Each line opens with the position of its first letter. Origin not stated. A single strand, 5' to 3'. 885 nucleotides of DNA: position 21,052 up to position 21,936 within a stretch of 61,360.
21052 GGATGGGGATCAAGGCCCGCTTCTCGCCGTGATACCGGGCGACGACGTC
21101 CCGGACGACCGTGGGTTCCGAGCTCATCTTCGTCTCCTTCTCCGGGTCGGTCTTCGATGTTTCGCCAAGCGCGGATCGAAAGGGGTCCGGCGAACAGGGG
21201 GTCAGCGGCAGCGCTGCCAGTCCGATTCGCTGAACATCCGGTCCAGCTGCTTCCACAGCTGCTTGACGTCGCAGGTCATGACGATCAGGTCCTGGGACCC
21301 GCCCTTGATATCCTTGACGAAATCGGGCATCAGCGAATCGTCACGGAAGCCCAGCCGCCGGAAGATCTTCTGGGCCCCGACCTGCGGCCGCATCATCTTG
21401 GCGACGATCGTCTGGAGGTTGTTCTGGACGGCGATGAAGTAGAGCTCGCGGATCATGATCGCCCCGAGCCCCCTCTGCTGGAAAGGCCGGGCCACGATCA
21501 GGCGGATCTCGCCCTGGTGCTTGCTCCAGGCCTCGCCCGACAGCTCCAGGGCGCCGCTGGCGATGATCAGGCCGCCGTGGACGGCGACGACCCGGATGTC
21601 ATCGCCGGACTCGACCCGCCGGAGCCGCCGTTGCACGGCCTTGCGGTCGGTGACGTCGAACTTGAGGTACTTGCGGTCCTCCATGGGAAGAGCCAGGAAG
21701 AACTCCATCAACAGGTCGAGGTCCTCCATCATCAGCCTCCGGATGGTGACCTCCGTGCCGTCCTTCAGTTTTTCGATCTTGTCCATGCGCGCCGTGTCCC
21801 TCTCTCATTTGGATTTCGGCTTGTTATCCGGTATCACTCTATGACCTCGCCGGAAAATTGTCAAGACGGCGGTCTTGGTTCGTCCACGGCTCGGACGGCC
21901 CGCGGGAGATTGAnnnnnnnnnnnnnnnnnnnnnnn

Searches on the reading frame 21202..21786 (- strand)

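Call 40: search_protein_families(library=pfam, proteins=[window:21202-21786:-], max_evalue=0.00001)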
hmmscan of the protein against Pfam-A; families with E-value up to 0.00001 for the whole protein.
window:21202-21786:- (194 aa): 1 family
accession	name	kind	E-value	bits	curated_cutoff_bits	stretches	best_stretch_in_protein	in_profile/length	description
PF00583.31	Acetyltransf_1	-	1.3e-07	32.3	20.7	1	58-147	28-116/116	Acetyltransferase (GNAT) family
